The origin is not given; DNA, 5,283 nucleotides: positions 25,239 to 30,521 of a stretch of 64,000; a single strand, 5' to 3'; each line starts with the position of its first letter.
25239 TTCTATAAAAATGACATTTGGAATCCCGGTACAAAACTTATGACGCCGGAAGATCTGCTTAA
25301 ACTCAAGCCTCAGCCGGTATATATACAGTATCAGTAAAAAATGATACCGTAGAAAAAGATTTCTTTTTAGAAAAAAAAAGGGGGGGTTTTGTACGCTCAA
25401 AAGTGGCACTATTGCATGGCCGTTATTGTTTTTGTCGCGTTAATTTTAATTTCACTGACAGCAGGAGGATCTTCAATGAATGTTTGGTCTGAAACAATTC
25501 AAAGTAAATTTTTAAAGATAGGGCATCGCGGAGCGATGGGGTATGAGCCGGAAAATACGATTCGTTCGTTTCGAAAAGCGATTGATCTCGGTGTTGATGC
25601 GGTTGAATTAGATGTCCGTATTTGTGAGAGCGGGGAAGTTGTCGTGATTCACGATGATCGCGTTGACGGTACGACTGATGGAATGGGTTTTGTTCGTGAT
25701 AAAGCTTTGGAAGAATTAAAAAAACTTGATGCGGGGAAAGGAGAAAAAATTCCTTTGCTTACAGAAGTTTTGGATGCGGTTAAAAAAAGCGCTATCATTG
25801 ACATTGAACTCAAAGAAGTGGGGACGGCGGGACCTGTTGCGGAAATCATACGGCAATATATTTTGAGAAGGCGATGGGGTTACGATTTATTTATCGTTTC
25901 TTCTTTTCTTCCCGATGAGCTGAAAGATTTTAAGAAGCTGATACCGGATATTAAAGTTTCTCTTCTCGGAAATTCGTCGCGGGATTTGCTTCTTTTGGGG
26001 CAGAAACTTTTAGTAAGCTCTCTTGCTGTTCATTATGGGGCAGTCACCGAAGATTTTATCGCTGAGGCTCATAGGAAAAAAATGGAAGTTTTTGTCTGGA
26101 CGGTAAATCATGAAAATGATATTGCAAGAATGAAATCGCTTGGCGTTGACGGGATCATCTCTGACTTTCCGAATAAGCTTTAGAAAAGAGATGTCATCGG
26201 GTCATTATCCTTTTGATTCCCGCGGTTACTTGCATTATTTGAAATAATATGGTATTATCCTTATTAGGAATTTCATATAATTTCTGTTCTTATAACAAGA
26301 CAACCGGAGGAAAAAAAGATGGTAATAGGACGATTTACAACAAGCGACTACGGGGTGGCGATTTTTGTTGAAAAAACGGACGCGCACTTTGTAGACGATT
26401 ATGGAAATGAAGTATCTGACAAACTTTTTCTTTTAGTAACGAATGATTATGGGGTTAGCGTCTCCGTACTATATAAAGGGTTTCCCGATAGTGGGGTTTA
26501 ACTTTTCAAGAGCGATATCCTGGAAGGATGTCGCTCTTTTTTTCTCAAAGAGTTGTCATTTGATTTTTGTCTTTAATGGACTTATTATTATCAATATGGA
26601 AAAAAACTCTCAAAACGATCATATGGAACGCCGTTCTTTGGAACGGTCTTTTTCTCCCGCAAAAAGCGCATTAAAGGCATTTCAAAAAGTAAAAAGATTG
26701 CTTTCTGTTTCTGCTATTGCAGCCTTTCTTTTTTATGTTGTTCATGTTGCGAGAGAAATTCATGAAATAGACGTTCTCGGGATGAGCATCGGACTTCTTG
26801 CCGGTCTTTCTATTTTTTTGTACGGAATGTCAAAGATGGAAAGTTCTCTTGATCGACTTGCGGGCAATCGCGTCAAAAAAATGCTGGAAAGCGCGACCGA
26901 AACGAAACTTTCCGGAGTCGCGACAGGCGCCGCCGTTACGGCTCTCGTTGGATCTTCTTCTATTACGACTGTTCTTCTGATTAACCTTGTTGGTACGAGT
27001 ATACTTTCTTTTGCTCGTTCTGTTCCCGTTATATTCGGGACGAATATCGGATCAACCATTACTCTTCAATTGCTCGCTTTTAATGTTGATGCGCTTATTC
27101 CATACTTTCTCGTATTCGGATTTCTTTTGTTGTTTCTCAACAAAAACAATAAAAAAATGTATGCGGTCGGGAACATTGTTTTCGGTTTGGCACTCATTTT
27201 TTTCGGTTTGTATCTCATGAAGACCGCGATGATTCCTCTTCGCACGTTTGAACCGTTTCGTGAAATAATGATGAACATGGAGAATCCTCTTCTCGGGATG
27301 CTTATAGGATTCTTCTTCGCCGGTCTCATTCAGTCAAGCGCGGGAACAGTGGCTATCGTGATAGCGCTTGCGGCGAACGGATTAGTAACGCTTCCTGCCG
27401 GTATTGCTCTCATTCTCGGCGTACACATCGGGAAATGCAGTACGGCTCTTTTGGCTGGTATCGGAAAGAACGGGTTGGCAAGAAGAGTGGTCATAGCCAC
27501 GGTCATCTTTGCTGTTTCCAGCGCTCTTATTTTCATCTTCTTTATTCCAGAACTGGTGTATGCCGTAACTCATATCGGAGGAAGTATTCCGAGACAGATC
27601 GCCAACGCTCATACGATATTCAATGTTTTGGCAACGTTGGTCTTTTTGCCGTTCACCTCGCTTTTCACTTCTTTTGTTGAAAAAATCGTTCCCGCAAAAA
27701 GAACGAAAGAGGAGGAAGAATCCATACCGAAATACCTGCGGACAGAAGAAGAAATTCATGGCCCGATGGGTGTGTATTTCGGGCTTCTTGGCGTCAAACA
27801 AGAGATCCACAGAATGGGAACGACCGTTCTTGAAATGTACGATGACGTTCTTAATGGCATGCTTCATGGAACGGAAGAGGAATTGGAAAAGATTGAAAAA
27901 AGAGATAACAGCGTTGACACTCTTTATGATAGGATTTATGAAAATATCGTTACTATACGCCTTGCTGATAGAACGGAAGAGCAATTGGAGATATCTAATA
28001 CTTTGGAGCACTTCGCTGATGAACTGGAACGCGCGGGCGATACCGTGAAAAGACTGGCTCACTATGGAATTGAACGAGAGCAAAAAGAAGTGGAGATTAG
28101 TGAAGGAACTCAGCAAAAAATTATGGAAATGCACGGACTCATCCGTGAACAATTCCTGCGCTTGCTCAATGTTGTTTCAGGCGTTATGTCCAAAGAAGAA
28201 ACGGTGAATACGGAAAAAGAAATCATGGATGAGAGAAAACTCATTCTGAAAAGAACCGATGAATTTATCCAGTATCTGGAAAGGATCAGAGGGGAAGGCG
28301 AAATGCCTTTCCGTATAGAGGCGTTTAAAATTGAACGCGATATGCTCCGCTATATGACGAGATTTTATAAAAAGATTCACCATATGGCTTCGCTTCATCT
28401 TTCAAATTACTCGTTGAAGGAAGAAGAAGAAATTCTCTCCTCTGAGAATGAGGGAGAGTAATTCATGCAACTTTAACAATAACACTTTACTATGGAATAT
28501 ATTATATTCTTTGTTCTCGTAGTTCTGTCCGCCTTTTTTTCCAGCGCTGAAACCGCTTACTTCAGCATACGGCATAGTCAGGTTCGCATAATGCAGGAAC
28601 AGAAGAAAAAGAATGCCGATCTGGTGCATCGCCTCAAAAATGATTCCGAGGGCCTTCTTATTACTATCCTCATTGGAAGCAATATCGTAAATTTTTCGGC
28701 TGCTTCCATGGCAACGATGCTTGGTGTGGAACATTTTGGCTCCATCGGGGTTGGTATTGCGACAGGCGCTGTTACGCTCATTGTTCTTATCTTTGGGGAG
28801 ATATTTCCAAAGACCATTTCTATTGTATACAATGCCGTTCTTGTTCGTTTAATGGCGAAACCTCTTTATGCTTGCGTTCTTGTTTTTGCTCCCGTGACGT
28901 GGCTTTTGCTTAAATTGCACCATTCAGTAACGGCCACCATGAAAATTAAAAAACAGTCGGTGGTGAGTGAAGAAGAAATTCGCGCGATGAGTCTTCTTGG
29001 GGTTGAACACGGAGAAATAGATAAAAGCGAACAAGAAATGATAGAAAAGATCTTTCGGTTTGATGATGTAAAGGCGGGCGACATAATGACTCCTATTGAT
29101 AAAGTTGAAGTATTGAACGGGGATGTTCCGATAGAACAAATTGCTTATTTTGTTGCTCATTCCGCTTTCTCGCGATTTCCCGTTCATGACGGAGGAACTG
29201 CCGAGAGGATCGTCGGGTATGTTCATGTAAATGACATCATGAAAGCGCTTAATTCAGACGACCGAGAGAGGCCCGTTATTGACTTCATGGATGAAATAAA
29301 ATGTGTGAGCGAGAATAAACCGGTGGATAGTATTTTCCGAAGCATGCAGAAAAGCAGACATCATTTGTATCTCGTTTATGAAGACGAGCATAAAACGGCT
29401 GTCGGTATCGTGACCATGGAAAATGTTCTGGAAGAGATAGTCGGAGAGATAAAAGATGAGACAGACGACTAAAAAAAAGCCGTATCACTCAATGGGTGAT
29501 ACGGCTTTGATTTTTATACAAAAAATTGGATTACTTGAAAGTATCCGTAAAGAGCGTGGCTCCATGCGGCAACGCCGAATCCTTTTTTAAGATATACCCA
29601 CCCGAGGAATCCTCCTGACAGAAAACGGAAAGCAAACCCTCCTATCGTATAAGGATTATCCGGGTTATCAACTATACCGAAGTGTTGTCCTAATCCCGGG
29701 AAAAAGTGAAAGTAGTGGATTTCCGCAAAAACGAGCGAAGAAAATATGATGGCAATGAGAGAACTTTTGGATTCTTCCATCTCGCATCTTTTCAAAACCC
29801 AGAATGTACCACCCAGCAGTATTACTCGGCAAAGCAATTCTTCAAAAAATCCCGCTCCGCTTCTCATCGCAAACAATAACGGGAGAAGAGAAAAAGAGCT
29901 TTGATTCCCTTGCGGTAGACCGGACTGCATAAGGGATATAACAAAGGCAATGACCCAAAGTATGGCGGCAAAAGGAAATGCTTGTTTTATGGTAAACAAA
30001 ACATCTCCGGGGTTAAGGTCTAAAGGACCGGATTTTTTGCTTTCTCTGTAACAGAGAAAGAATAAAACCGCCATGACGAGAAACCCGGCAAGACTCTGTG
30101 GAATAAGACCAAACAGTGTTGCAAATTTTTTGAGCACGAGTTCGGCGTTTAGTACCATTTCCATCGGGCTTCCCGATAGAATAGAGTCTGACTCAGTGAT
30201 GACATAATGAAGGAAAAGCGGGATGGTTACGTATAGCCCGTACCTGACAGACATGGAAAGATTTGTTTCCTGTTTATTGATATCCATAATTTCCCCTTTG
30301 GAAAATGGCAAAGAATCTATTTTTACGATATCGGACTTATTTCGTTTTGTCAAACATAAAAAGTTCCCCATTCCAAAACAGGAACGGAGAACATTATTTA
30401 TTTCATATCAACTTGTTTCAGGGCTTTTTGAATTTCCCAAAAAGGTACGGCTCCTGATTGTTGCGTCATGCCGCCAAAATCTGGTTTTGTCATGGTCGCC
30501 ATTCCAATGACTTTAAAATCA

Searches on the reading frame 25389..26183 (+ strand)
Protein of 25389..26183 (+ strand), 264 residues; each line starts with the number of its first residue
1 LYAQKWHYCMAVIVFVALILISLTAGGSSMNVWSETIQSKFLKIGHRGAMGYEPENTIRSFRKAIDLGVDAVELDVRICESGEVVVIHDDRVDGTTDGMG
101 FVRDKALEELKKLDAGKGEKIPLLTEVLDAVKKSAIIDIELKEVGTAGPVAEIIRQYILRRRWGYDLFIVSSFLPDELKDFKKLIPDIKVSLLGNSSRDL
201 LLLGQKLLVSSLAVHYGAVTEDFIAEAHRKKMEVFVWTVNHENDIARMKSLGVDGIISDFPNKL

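Call 35: search_protein_families(library=pfam, proteins=[window:25389-26183:+], max_evalue=0.01)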
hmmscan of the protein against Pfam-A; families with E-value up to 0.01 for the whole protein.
window:25389-26183:+ (264 aa): 2 families
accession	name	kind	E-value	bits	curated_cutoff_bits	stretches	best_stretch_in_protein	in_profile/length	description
PF03009.23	GDPD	-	1.8e-47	163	23.6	1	46-262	1-243/244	Glycerophosphoryl diester phosphodiesterase family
PF13653.12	GDPD_2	-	2.7e-06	28.1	27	1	234-259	2-27/30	Glycerophosphoryl diester phosphodiesterase family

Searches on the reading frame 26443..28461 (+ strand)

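Call 35: search_protein_families(library=pfam, proteins=[window:26443-28461:+], max_evalue=0.01)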
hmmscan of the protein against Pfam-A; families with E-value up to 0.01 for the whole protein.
window:26443-28461:+ (672 aa): 2 families
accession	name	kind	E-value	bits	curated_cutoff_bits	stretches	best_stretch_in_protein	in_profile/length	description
PF02690.20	Na_Pi_cotrans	-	2.2e-51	173.9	29.1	2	124-260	1-136/137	Na+/Pi-cotransporter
PF01895.24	PhoU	-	3.9e-12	46.8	23.5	1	455-540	1-87/89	PhoU domain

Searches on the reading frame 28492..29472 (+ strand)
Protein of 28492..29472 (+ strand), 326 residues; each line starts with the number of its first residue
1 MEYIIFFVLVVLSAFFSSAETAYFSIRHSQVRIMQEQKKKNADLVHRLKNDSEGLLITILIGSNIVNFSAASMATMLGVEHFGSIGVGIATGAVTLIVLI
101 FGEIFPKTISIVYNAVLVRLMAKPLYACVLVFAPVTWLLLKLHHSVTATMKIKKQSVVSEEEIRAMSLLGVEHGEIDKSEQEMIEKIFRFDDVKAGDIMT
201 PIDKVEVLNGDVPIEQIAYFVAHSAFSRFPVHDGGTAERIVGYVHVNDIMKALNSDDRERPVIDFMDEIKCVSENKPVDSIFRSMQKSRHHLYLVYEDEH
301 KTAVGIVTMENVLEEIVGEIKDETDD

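Call 35: search_protein_families(library=pfam, proteins=[window:28492-29472:+], max_evalue=0.01)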
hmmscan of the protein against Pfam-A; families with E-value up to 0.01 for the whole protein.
window:28492-29472:+ (326 aa): 2 families
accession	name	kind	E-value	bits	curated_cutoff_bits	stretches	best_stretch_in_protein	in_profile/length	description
PF01595.25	CNNM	-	2.2e-44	151.7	28.4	1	4-180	1-181/181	Cyclin M transmembrane N-terminal domain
PF00571.33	CBS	-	4.2e-14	53.1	24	2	267-317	7-56/57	CBS domain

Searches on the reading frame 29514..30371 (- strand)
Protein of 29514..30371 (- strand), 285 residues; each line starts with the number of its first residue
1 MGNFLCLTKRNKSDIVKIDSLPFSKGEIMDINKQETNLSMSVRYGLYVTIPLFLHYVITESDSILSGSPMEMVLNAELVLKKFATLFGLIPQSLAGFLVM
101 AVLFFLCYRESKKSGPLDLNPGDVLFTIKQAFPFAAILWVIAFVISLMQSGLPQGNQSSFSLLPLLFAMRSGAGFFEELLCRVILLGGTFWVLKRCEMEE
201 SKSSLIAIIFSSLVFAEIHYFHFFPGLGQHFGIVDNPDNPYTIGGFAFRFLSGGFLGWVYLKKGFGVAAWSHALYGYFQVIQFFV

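Call 35: search_protein_families(library=pfam, proteins=[window:29514-30371:-], max_evalue=0.01)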
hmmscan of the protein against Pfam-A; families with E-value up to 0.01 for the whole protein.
window:29514-30371:- (285 aa): 2 families
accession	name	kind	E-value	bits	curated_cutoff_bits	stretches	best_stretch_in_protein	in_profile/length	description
PF02517.21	Rce1-like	-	7.7e-10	39.4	22.4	1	162-275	4-90/93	Type II CAAX prenyl endopeptidase Rce1-like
PF13194.11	DUF4010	-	0.0076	16.4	30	0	68-150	65-147/210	Domain of unknown function (DUF4010)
